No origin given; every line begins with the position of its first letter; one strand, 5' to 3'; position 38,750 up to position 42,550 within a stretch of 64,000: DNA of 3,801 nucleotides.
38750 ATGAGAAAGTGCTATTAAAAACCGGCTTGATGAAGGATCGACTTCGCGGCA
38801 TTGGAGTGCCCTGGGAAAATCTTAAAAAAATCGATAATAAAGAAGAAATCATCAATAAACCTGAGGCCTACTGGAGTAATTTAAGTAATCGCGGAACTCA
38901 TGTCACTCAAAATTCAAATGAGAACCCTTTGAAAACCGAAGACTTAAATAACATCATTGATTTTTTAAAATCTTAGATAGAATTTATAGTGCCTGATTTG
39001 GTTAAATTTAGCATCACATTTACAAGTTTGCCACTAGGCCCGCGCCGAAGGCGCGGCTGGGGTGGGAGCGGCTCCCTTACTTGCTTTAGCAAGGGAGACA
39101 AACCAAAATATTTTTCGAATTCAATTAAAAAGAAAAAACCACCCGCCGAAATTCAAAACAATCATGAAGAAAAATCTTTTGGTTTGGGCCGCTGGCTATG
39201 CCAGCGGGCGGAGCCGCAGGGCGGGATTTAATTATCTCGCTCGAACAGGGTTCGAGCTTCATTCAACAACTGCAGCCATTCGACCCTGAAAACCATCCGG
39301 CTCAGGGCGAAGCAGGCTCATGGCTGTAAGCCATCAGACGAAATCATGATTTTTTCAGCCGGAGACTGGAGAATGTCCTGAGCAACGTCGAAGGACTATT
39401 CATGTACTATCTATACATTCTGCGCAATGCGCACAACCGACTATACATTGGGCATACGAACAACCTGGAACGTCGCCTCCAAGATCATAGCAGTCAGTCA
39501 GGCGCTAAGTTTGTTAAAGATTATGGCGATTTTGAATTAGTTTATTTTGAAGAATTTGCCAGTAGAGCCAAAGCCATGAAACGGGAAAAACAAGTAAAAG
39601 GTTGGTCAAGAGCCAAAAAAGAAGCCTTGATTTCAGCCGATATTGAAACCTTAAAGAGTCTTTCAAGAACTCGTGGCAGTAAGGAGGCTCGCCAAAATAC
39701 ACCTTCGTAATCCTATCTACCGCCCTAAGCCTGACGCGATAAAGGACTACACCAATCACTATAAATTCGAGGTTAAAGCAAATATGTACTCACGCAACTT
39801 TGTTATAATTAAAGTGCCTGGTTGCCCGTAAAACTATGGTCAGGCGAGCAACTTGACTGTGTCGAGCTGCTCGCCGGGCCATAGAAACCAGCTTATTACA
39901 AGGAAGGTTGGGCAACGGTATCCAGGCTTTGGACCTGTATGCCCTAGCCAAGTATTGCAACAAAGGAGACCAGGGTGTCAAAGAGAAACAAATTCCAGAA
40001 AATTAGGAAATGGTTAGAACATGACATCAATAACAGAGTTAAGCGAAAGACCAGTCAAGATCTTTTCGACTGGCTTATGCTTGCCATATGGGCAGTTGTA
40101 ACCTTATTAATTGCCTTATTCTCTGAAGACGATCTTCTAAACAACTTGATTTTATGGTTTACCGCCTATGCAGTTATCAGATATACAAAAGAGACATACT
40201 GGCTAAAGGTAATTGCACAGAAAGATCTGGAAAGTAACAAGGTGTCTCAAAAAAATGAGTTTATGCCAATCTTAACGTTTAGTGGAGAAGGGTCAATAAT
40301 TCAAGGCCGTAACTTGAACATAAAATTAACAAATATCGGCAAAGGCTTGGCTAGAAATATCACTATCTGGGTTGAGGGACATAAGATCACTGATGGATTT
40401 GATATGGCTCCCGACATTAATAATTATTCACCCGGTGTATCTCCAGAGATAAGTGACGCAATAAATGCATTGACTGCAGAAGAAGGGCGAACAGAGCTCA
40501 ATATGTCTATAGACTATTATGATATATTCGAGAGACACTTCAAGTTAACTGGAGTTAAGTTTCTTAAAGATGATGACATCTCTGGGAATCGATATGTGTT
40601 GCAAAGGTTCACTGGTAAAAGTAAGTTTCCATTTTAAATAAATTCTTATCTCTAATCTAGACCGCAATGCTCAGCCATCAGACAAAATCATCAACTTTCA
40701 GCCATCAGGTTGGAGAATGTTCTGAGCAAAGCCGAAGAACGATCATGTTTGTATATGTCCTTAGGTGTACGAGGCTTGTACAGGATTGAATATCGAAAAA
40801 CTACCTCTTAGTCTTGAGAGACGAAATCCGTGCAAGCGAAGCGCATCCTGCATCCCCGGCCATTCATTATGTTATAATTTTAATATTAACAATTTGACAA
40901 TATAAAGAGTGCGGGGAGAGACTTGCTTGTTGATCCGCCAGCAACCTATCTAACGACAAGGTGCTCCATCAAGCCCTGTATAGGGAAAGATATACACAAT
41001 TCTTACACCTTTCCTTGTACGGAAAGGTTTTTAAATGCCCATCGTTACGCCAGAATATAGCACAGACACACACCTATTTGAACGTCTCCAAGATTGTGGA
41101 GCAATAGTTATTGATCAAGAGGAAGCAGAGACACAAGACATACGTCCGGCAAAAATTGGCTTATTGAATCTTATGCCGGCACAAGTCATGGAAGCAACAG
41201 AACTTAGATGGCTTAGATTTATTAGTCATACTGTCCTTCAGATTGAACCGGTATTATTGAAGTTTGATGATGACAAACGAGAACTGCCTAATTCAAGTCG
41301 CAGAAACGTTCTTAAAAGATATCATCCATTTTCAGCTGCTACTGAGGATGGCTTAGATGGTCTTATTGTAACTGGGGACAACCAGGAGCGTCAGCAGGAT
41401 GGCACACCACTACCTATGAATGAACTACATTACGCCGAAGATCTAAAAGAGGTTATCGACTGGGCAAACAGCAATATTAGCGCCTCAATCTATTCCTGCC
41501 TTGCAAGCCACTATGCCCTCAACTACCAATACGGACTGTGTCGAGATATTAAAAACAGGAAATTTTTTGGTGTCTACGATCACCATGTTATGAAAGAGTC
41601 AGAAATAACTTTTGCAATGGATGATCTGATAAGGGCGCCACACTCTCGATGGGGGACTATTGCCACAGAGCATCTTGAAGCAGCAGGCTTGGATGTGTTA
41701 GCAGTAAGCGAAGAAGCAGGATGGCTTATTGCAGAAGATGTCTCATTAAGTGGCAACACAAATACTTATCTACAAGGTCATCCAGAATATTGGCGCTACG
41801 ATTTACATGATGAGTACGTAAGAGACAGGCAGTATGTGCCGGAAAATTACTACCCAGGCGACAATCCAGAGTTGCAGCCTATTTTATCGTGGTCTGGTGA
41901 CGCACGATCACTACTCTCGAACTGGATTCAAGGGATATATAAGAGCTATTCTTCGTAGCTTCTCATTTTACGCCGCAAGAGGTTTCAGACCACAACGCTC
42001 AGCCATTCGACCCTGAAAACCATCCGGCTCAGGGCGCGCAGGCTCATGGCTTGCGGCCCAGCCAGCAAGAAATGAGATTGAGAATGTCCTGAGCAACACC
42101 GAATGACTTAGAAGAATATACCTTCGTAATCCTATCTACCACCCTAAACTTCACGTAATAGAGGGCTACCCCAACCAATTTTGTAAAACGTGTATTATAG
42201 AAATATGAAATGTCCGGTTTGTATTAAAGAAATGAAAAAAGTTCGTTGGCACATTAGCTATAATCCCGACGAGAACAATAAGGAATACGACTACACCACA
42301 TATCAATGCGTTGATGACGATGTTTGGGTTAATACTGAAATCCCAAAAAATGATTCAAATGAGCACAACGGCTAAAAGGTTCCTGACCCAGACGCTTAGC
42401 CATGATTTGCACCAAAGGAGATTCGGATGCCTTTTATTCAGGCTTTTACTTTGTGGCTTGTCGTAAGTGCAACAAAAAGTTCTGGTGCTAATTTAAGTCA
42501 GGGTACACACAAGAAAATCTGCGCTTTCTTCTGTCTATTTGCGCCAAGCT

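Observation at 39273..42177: GIY-YIG gene present in intact, decayed and ORF-less states between the same flanks, each next to a tRNA-Gln-like 3' remnant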

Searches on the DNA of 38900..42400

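Call 8: search_rna_families(source=window, start=38900, end=42400, threshold=evalue, max_evalue=10, show_alignments=4)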
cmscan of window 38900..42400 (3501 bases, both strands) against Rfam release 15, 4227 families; matches with E-value up to 10: 5.
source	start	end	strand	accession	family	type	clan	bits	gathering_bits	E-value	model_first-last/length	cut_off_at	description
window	40897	40996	+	RF00162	SAM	Cis-reg; riboswitch;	CL00012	47.2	44.4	6.2e-09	1-108/108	no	SAM riboswitch aptamer (S box leader)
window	41441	41561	+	RF01984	ZEB2_AS1_1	Gene; lncRNA;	-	22.6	80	0.92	1-128/128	no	ZEB2 antisense RNA 1 conserved region 1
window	39829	39894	+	RF02338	GlsR16_miR3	Gene; snRNA; snoRNA; CD-box;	-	20.9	100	0.2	1-77/77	no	Giardia snoRNA GlsR16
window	39164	39256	+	RF02902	AaHKsRNA22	Gene; sRNA;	-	18.3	39.8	3.3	1-101/101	no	Aggregatibacter sRNA 22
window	38933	38999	+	RF00295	snoTBR7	Gene; snRNA; snoRNA; CD-box;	-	16.4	45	6.2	1-75/75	no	Small nucleolar RNA TBR7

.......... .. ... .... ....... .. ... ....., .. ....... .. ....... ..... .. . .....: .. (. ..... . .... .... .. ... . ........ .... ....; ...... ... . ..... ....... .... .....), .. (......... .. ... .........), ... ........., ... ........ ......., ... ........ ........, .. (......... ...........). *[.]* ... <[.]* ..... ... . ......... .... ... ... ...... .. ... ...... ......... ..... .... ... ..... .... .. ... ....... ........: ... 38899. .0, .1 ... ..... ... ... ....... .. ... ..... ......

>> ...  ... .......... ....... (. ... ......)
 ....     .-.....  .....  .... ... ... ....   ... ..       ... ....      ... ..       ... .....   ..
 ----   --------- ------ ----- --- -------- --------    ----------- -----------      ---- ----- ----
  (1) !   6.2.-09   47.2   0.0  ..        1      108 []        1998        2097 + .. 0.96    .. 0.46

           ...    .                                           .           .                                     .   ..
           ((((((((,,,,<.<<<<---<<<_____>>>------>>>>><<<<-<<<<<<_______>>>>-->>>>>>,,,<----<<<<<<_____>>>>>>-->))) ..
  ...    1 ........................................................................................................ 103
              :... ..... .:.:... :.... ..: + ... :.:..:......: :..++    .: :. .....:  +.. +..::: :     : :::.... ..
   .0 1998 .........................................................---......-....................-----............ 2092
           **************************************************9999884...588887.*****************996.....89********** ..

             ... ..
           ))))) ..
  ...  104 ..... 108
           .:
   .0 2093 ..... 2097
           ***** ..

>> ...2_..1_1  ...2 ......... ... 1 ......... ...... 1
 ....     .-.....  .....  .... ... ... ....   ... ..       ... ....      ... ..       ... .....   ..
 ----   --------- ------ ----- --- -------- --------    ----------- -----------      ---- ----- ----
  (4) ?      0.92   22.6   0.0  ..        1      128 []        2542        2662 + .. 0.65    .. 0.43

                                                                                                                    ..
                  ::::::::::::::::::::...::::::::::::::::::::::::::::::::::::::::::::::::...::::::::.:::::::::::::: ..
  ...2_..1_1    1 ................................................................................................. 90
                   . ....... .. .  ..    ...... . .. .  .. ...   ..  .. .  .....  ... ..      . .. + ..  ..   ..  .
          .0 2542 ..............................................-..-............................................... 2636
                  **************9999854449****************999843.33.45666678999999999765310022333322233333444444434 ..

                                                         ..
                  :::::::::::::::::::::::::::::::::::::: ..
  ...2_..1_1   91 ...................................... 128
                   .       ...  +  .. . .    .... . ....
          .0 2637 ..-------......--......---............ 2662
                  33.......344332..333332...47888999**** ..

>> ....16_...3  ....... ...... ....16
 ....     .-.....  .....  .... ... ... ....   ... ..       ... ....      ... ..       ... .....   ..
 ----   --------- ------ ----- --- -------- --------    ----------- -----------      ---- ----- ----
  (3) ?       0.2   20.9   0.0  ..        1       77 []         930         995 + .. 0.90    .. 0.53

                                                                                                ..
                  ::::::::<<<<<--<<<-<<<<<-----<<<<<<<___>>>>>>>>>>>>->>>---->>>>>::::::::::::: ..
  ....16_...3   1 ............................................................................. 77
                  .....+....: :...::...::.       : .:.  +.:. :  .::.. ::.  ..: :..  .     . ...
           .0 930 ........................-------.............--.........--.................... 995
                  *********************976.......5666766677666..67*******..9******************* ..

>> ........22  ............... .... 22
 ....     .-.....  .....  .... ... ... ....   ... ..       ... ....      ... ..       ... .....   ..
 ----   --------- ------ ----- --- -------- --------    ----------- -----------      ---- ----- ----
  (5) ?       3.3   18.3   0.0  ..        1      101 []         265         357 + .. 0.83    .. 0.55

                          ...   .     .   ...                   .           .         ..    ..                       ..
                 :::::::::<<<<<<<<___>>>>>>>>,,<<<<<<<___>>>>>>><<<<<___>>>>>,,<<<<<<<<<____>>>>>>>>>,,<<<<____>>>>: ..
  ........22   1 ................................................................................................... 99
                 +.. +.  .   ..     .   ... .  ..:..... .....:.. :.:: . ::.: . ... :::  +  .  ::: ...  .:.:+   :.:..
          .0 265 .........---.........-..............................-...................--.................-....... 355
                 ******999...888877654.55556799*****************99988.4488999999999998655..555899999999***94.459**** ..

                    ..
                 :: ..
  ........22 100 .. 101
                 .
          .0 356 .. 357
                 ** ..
